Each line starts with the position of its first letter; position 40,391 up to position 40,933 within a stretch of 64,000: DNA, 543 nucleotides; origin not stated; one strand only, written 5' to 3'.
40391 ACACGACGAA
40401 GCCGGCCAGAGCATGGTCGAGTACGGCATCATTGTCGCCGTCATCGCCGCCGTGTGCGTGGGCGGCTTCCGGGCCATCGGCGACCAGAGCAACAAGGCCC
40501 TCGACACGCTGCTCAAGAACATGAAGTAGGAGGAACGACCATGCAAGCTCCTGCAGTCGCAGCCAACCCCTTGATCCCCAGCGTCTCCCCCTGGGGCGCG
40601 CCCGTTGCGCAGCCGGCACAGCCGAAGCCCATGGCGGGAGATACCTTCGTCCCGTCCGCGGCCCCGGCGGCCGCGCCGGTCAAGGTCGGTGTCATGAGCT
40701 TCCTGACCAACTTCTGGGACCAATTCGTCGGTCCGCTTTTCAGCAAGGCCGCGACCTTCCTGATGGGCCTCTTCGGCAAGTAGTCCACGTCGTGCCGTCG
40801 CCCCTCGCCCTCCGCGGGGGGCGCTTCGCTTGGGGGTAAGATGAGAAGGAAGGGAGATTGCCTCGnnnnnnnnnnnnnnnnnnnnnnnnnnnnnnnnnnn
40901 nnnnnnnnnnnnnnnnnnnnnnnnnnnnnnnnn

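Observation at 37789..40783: PilT-family retraction-type ATPase in an apparent operon with Flp (Tad-type) pilins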

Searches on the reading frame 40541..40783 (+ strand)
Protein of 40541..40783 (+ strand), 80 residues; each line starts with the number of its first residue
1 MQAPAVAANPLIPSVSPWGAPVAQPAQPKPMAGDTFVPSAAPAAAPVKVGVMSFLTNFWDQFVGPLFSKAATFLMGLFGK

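Call 3: search_protein_families(library=pfam, proteins=[window:40541-40783:+], max_evalue=0.01)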
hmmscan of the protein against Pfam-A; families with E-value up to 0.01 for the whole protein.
window:40541-40783:+ (80 aa): 0 families

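Call 11: search_protein_families(library=ncbifam, proteins=[window:40541-40783:+], max_evalue=0.01)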
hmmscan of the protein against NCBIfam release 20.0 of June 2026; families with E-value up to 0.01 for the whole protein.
window:40541-40783:+ (80 aa): 0 families
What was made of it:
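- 40541..40783 (+): Small ORF (80 aa, hydrophobic C-terminus), found only in the closest relatives. It sits at the rearrangement breakpoint. No family match (calls 3, 11).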
